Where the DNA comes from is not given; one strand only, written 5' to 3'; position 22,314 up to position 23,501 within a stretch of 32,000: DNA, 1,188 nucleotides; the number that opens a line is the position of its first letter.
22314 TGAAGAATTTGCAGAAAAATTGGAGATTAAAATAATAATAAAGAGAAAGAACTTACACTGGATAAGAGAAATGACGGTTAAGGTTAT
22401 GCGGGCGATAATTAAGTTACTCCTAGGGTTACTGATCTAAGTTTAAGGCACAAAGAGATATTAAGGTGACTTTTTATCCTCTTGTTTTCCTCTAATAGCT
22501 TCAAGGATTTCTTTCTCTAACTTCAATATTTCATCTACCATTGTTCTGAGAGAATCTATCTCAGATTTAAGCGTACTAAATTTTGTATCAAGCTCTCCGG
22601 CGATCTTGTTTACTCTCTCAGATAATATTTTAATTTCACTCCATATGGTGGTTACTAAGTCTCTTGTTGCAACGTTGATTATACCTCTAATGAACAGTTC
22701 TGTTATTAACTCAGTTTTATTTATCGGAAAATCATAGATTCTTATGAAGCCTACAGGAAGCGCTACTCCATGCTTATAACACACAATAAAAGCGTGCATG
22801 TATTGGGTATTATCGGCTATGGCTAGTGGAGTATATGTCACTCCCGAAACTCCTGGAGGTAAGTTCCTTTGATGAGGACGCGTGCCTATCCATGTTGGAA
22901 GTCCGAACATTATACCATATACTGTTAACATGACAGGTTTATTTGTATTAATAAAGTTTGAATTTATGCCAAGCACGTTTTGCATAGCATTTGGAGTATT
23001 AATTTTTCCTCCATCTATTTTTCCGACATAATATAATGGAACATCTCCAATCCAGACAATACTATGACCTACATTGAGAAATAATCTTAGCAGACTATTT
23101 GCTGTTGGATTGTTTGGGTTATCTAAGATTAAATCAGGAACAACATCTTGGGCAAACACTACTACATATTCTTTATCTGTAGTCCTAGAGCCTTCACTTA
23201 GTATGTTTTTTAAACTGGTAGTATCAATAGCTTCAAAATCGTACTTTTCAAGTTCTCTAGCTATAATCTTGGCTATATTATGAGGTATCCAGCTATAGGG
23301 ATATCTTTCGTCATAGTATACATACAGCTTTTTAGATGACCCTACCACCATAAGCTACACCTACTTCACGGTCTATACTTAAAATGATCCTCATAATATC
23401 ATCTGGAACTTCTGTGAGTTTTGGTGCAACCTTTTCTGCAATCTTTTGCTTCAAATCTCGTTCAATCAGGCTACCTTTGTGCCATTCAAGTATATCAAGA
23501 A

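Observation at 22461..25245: Candidate new two-gene defence module: fused OLD-family ATPase-Toprim nuclease coupled to an unrecognisable 296-aa coiled-coil protein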

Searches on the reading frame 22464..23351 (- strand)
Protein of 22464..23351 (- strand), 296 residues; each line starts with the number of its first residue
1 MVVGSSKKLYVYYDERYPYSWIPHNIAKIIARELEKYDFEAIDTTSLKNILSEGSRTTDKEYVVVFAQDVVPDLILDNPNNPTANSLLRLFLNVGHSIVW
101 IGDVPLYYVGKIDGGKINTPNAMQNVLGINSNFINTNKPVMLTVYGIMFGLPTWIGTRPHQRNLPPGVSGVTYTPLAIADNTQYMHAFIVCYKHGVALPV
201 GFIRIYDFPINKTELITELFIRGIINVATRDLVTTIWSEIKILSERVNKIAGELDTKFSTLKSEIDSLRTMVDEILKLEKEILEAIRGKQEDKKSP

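Call 3: search_protein_families(library=pfam, proteins=[window:22464-23351:-], max_evalue=1)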
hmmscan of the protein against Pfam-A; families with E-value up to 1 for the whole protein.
window:22464-23351:- (296 aa): 0 families

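Call 4: search_protein_families(library=padloc, proteins=[window:22464-23351:-], max_evalue=1)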
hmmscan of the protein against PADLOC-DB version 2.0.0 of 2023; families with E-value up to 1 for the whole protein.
window:22464-23351:- (296 aa): 0 families

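Call 5: search_protein_families(library=ncbifam, proteins=[window:22464-23351:-], max_evalue=1)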
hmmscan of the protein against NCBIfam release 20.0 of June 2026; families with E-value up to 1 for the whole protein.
window:22464-23351:- (296 aa): 0 families

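Call 7: find_homologous_proteins(query=window:22464-23351:-, max_evalue=0.01)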
Query window:22464-23351:- (296 aa): 38 proteins with E <= 0.01 among 1215 candidates.
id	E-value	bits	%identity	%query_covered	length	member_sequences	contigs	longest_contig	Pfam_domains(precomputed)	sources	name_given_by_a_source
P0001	8.0e-161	552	86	100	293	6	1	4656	PF27344.1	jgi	-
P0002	1.3e-160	551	88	100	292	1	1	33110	PF27344.1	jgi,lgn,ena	-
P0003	3.8e-157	540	86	100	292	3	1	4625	PF27344.1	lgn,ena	-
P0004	1.1e-141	489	78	100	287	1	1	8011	PF27344.1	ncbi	-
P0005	3.5e-133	461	75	98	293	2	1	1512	PF27344.1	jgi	-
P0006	1.0e-125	437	68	98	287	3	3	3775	PF27344.1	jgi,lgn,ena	-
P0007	9.0e-118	411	64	98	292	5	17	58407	PF27344.1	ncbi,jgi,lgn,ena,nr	ncbi:hypothetical protein [Methanocaldococcus jannaschii]|nr:hypothetical protein [Methanocaldococcu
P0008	8.2e-71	257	47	93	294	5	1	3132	PF27344.1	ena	-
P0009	1.9e-70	255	48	92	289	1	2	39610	PF27344.1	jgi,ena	-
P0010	7.3e-70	254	45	92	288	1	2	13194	PF27344.1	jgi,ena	-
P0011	3.4e-69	251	47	91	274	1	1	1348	PF27344.1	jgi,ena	-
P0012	3.6e-69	251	44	97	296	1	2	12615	PF27344.1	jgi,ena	-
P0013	6.9e-69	250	47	92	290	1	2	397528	PF27344.1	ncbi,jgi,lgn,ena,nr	ncbi:MAG: hypothetical protein B6U94_06050 [Thermofilum sp. ex4484_79]|nr:MAG: hypothetical protein 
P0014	9.7e-67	243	45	93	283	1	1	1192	PF27344.1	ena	-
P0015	3.2e-66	242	45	93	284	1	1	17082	PF27344.1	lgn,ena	-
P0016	4.4e-65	238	45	92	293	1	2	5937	PF27344.1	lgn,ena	-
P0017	9.4e-64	233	46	96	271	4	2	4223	PF27344.1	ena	-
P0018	1.2e-63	233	43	92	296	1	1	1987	PF27344.1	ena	-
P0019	1.9e-63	232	43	91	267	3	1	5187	PF27344.1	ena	-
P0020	1.7e-62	229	45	91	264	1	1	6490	PF27344.1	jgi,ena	-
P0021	1.9e-61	226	48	88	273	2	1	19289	PF27344.1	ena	-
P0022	2.0e-61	226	48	88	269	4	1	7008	PF27344.1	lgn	-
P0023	9.3e-60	220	46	88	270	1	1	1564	PF27344.1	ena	-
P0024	1.9e-59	219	42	91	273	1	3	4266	PF27344.1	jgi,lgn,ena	-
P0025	1.7e-58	216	49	77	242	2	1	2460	PF27344.1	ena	-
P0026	1.3e-56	210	43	96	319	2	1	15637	PF27344.1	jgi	-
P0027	2.4e-56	209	43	88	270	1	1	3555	PF27344.1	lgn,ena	-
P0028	1.5e-54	203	51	65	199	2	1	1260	PF27344.1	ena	-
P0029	3.0e-54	202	42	92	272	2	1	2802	PF27344.1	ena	-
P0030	2.8e-53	199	44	91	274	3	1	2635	PF27344.1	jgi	-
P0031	4.0e-53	199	41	92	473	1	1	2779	PF27344.1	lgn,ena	-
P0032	1.2e-52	197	37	94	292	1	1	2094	PF27344.1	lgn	-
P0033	1.6e-51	193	39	97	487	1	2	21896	PF27344.1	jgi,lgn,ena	-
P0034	2.1e-47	180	41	92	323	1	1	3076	PF27344.1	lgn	-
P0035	2.3e-46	176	48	60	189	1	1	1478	PF27344.1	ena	-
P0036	5.1e-34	136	32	90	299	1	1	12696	PF27344.1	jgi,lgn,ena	-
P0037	2.1e-19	88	38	50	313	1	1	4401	PF27344.1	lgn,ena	-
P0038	2.2e-15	75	34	50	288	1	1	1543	PF27344.1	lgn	-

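Call 9: find_encoding_contigs(protein=P0007, flank=6000, max_places=3)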
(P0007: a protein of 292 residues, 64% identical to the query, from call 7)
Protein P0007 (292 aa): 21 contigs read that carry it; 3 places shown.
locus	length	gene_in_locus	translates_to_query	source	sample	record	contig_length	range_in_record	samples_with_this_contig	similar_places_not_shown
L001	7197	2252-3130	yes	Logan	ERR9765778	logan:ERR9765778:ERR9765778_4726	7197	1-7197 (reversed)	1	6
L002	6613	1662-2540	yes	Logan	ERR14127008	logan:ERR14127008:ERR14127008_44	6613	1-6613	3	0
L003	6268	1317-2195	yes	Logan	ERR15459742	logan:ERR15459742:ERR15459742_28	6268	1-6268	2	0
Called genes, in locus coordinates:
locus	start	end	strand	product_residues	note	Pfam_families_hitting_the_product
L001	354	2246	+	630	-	PF02463:SMC_N (faint), PF11398:DUF2813 (weak), PF13175:AAA_15, PF13476:AAA_23, PF13304:AAA_21, PF20469:OLD-like_TOPRIM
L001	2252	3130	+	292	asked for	PF27344:MJECL34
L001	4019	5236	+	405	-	PF25924:MJECL33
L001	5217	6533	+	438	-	PF27326:MJECL32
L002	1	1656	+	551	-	?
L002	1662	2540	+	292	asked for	PF27344:MJECL34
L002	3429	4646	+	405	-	PF25924:MJECL33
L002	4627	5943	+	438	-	PF27326:MJECL32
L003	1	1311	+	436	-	?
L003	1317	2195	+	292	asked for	PF27344:MJECL34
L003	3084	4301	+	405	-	PF25924:MJECL33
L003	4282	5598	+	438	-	PF27326:MJECL32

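Call 10: find_encoding_contigs(protein=P0013, flank=6000, max_places=2)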
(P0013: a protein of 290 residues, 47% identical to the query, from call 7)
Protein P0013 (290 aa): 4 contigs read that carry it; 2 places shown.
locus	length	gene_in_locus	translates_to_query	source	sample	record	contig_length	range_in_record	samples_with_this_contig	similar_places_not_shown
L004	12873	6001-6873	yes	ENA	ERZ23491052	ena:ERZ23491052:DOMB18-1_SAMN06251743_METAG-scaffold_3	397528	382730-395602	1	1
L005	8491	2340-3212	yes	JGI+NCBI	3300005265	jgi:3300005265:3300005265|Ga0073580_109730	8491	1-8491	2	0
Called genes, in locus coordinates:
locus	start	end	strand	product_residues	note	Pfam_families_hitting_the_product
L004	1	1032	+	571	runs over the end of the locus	PF07669:Eco57I, PF22837:M_Eco57I_C (weak)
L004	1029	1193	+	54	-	-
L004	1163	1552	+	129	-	-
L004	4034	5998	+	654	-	PF02463:SMC_N (weak), PF11398:DUF2813 (weak), PF13175:AAA_15, PF13476:AAA_23, PF13304:AAA_21, PF20469:OLD-like_TOPRIM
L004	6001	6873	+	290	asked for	PF27344:MJECL34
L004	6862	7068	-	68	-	-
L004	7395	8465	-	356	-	PF02086:MethyltransfD12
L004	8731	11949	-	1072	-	PF02384:N6_Mtase, PF01170:UPF0020 (faint), PF20473:MmeI_Mtase, PF07669:Eco57I, PF22837:M_Eco57I_C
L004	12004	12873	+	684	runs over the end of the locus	PF13086:AAA_11, PF13604:AAA_30 (weak), PF13245:AAA_19, PF13086:AAA_11 (weak), PF13087:AAA_12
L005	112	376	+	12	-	-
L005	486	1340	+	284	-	PF02463:SMC_N, PF11398:DUF2813 (weak), PF13175:AAA_15, PF13555:AAA_29 (weak), PF13476:AAA_23, PF13304:AAA_21 (weak)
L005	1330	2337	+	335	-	PF13175:AAA_15 (faint), PF13304:AAA_21, PF20469:OLD-like_TOPRIM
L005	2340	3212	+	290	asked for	PF27344:MJECL34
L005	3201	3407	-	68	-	-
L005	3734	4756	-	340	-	PF02086:MethyltransfD12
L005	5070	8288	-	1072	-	PF02384:N6_Mtase, PF01170:UPF0020 (faint), PF20473:MmeI_Mtase, PF07669:Eco57I, PF22837:M_Eco57I_C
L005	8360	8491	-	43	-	?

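Call 11: find_encoding_contigs(protein=P0002, flank=8000, max_places=2)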
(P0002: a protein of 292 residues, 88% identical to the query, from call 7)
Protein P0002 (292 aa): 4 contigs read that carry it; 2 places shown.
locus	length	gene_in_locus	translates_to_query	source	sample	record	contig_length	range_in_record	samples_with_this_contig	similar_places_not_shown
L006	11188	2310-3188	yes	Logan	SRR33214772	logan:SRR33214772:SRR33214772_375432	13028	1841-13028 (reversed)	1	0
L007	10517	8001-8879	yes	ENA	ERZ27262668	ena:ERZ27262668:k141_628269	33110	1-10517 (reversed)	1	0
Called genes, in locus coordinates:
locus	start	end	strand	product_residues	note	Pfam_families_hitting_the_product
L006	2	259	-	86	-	?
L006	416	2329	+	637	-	PF02463:SMC_N, PF11398:DUF2813, PF13175:AAA_15, PF13476:AAA_23, PF13304:AAA_21 (weak), PF13175:AAA_15, PF13304:AAA_21, PF20469:OLD-like_TOPRIM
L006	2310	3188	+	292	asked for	PF27344:MJECL34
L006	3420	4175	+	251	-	-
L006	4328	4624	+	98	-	PF19111:DUF5798 (faint)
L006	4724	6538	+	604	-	PF03235:GmrSD_N, PF07510:GmrSD_C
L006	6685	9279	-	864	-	PF02463:SMC_N, PF13175:AAA_15 (weak), PF13476:AAA_23, PF13514:AAA_27, PF13555:AAA_29 (weak), PF04423:Rad50_zn_hook, PF13175:AAA_15, PF13558:SbcC_Walker_B, +4 more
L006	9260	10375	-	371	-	PF00149:Metallophos, PF12850:Metallophos_2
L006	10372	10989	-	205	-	PF14591:AF0941-like (weak)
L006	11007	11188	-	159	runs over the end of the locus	PF18899:DUF5655 (weak)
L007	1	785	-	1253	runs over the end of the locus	PF04465:DUF499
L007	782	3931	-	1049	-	PF06634:DUF1156, PF01170:UPF0020 (faint), PF03602:Cons_hypoth95 (faint)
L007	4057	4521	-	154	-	-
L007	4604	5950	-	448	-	PF04471:Mrr_cat, PF21033:RMD1-3 (faint), PF13428:TPR_14 (faint), PF00515:TPR_1, PF07719:TPR_2 (weak), PF13181:TPR_8, PF13424:TPR_12 (weak), PF14559:TPR_19, +10 more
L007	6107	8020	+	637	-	PF02463:SMC_N, PF11398:DUF2813, PF13175:AAA_15, PF13476:AAA_23, PF13304:AAA_21 (weak), PF13175:AAA_15, PF13304:AAA_21, PF20469:OLD-like_TOPRIM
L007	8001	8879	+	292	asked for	PF27344:MJECL34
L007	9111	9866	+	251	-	-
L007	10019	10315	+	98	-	PF19111:DUF5798 (faint)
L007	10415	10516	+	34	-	?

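Call 18: search_protein_representatives(protein=window:22464-23351:-)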
Query: 296 residues. Proteins with E-value up to 0.001 (for the whole library): 355; up to 1e-10: 121; up to 1e-30: 9. The best 150 are listed.
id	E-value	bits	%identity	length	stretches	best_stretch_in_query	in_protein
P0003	1.2e-157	539.9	88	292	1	1-296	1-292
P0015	1.0e-66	241.5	47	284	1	8-281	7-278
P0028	4.8e-55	203.2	52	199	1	99-289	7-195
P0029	9.6e-55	202.2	46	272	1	8-280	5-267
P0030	8.8e-54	199.1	48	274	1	10-277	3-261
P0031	1.3e-53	198.5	43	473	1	8-280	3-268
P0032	3.9e-53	196.9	40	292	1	8-286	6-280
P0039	6.5e-42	160.1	36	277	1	7-258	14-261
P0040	4.5e-37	144.2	39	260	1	10-225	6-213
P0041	3.2e-26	108.6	36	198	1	70-261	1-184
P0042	3.1e-23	98.8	29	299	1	10-291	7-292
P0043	2.4e-21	92.6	32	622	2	10-118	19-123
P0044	2.7e-21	92.4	36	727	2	9-212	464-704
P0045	4.7e-21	91.7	32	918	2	10-161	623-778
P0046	8.3e-21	90.8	44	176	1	121-279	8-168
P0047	1.2e-20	90.3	37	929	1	8-233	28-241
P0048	1.7e-20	89.8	33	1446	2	10-129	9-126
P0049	3.1e-20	88.9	44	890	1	5-119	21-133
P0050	1.4e-19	86.8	38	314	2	10-159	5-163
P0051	3.1e-19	85.7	38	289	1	4-159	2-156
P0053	1.0e-17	80.7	37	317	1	7-161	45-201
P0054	1.9e-17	79.8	30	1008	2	11-160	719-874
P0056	3.9e-17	78.8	32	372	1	6-163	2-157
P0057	4.8e-17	78.5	29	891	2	10-207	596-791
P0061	1.4e-15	73.6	37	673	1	10-161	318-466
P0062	1.8e-15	73.3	37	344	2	9-119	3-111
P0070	1.2e-14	70.6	36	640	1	10-208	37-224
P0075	8.7e-14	67.8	31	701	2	8-139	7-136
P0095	1.7e-12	63.5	35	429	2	8-159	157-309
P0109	3.0e-12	62.7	34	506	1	8-163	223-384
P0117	7.1e-12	61.5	32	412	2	9-161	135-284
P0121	9.7e-12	61.1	34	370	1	11-211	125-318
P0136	3.7e-11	59.1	35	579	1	5-119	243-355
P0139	4.4e-11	58.9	30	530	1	7-159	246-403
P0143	5.4e-11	58.6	34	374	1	11-208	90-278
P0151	1.0e-10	57.7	31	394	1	7-185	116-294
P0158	1.9e-10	56.8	32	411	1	10-211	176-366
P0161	2.0e-10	56.8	33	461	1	11-162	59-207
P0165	2.7e-10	56.3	34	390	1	8-161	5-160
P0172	4.6e-10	55.6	40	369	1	10-113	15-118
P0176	6.3e-10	55.1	34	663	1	10-153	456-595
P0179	6.8e-10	55.0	35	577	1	11-160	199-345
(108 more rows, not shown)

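Call 20: search_protein_families(library=pfam, proteins=[P0044, P0045, P0047, P0048, P0049, P0054, P0057, P0050, P0051, P0056], max_evalue=0.001)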
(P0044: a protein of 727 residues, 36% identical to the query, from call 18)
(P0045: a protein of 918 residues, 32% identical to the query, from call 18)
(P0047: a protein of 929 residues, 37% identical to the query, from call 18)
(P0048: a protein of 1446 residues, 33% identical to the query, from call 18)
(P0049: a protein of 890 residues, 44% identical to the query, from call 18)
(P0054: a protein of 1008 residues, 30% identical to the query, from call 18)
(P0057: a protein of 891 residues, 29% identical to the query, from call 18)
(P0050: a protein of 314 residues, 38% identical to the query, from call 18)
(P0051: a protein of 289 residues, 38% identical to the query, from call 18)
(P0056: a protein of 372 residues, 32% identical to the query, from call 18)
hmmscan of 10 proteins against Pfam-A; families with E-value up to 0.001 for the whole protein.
P0044 (727 aa): 1 family
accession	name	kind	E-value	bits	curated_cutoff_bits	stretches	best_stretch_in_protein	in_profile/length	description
PF07963.17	N_methyl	-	8e-05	22.5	21.2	1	8-33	2-27/27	Prokaryotic N-terminal methylation motif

P0045 (918 aa): 8 families
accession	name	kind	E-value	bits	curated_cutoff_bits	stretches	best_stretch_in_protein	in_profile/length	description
PF13620.12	CarboxypepD_reg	-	1.4e-15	57.8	32.3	2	273-331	2-62/82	Carboxypeptidase regulatory-like domain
PF17802.7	SpaA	-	2.5e-05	24.8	23.1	0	278-323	8-62/91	Prealbumin-like fold domain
PF13364.12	BetaGal_ABD2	-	6.7e-05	24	23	1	422-500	35-110/112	Beta-galactosidase second all-beta domain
PF17210.9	SdrD_B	-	6.7e-05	23.5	29.7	0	539-579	25-65/112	SdrD B-like domain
PF02369.22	Big_1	-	0.00036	21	34.9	0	524-580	19-80/93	Bacterial Ig-like domain (group 1)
PF14686.12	fn3_3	-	0.00093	19.4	24.4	0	297-341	24-69/75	Polysaccharide lyase family 4, domain II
PF22904.2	NOMO1-like_2nd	-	0.00094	19.7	27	0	537-579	18-61/90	BOS complex subunit NOMO1-like, second beta sandwich domain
PF00404.24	Dockerin_1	-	0.00095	19.8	22.9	0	857-901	1-45/57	Dockerin type I domain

P0047 (929 aa): 0 families

P0048 (1446 aa): 0 families

P0049 (890 aa): 0 families

P0054 (1008 aa): 5 families
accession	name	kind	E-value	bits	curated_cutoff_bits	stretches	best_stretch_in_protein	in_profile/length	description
PF07691.17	PA14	-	2.4e-09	37.6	24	1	470-605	12-145/147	PA14 domain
PF13620.12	CarboxypepD_reg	-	5.4e-09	36.7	32.3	2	260-334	2-80/82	Carboxypeptidase regulatory-like domain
PF00404.24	Dockerin_1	-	0.00018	22.1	22.9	1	947-996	1-50/57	Dockerin type I domain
PF00041.27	fn3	-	0.00019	22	25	1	344-422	2-67/84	Fibronectin type III domain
PF13399.11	LytR_C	-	0.0008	20.7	22.2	0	43-66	13-36/86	LytR cell envelope-related transcriptional attenuator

P0057 (891 aa): 3 families
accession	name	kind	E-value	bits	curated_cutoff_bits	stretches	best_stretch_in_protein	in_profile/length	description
PF13620.12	CarboxypepD_reg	-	2.3e-09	37.9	32.3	1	497-581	1-81/82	Carboxypeptidase regulatory-like domain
PF00404.24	Dockerin_1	-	1.6e-06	28.6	22.9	1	830-880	1-51/57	Dockerin type I domain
PF05818.17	TraT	-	0.00048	20.4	31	0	590-642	17-70/214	Enterobacterial TraT complement resistance protein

P0050 (314 aa): 0 families

P0051 (289 aa): 0 families

P0056 (372 aa): 1 family
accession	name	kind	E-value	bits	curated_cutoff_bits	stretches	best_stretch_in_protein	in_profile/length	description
PF18742.7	DpnII-MboI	-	1.6e-45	154.8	27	1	225-370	2-149/150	REase_DpnII-MboI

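Call 24: find_encoding_contigs(protein=P0036, flank=5000, max_places=2)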
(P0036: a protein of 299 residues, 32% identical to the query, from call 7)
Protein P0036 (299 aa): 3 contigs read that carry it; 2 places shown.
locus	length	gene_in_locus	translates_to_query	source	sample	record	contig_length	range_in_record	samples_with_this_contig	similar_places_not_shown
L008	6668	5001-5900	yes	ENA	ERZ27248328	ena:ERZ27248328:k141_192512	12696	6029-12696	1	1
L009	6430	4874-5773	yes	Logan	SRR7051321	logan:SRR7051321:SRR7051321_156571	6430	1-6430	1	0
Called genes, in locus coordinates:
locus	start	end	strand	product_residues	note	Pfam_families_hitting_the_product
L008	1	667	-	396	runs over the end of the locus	PF01935:DUF87, PF05872:HerA_C (faint), PF10412:TrwB_AAD_bind (weak)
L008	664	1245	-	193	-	-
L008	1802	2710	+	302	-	-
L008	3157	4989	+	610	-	PF02463:SMC_N (weak), PF11398:DUF2813 (faint), PF13175:AAA_15, PF13476:AAA_23 (weak), PF13175:AAA_15, PF13304:AAA_21, PF20469:OLD-like_TOPRIM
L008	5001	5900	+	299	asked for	PF27344:MJECL34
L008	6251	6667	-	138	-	?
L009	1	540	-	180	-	?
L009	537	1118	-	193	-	-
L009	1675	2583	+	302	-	-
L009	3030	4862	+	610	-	PF02463:SMC_N (weak), PF11398:DUF2813 (faint), PF13175:AAA_15, PF13476:AAA_23 (weak), PF13175:AAA_15, PF13304:AAA_21, PF20469:OLD-like_TOPRIM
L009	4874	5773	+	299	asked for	PF27344:MJECL34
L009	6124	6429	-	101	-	?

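Call 25: find_encoding_contigs(protein=P0033, flank=5000, max_places=2)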
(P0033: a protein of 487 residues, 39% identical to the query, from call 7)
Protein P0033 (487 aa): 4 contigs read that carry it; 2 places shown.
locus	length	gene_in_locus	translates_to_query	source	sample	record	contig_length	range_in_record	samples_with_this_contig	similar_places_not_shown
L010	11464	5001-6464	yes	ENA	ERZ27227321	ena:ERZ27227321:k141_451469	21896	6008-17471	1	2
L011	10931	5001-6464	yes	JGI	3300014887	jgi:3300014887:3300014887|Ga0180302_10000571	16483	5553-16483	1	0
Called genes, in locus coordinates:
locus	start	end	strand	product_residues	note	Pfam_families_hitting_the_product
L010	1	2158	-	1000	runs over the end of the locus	PF20720:nSTAND3 (weak), PF00515:TPR_1 (faint)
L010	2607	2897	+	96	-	-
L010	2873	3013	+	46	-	-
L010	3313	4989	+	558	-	PF13304:AAA_21, PF13175:AAA_15, PF20469:OLD-like_TOPRIM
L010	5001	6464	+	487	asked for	PF27344:MJECL34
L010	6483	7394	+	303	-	-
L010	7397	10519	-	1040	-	PF25199:nSTAND_NTPase5 (weak), PF20720:nSTAND3 (faint)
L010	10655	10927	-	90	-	-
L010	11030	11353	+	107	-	-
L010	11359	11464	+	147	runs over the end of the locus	PF01878:EVE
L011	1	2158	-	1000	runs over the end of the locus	PF20720:nSTAND3 (weak), PF00515:TPR_1 (faint)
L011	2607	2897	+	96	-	-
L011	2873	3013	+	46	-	-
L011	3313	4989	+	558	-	PF13304:AAA_21, PF13175:AAA_15, PF20469:OLD-like_TOPRIM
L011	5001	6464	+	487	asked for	PF27344:MJECL34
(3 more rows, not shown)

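Call 26: find_encoding_contigs(protein=P0021, flank=5000, max_places=2)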
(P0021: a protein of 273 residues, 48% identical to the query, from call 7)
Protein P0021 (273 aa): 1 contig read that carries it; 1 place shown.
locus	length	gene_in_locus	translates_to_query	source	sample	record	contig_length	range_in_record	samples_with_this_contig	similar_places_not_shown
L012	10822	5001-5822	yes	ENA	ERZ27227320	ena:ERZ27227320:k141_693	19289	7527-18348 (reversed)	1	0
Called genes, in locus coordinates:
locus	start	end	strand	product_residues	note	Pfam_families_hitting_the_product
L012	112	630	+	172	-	PF00589:Phage_integrase (weak)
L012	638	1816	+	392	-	-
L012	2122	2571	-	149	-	-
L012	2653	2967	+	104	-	-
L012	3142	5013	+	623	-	PF02463:SMC_N, PF11398:DUF2813 (weak), PF13175:AAA_15, PF13476:AAA_23, PF13304:AAA_21 (weak), PF13175:AAA_15, PF13304:AAA_21, PF20469:OLD-like_TOPRIM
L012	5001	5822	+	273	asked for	PF27344:MJECL34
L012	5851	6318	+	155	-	PF05168:HEPN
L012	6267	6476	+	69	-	-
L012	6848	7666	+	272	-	-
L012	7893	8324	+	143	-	-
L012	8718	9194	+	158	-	-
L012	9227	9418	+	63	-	-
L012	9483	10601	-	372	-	-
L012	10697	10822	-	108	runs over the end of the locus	-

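Call 27: find_related_loci(query=A1, collection=genome_contigs, flank=5000)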
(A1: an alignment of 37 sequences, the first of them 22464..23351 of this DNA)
Query A1 (296 aa) in genome_contigs; peptide patterns used: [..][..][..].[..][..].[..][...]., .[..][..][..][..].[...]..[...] (x = any residue, [..] = any of these).
30 stretches matched a pattern; 8 encode a relative of the query (tblastn E <= 1e-3); 8 distinct loci.
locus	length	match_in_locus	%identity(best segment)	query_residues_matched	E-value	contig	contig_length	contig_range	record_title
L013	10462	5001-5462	33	3-159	5e-18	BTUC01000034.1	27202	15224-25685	MAG: Phycisphaerae bacterium AMX-MBFR-13 DNA, sequence034, whole genome shotgun sequence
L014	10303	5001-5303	36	8-110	8e-18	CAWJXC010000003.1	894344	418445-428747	MAG: Candidatus Bathyarchaeota archaeon isolate MFD01299.bin.2.100 genome assembly, contig: contig_25, whole genome shot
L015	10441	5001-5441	34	11-159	2e-16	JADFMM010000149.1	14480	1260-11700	MAG: Planctomycetota bacterium isolate B58T3L14 B58T3L14_NODE2797, whole genome shotgun sequence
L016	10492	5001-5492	32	1-159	6e-16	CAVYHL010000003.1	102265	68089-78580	MAG: Candidatus Bathyarchaeota archaeon isolate MFD03726.bin.1.104 genome assembly, contig: contig_118788, whole genome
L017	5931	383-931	31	8-167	2e-15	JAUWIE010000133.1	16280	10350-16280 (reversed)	MAG: Thermoplasmatota archaeon isolate CSMAG_2286 CSMAG_2286_k141_1150734_length_16280_cov_10.0000, whole genome shotgun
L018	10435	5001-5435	30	8-153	5e-13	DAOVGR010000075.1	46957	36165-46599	MAG TPA_asm: Thermoplasmatales archaeon isolate CSMAG_1140 CSMAG_1140_k141_2382004_length_46957_cov_11.9749, whole genom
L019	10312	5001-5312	37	11-118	8e-13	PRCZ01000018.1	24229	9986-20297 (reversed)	ANME-1 cluster archaeon AG-394-G06 NODE_18_length_24229_cov_220.794, whole genome shotgun sequence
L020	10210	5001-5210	36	27-108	7e-8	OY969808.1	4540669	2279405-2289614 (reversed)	MAG: Candidatus Eremiobacteraeota bacterium isolate MFD04463.bin.c.1 genome assembly, chromosome: 1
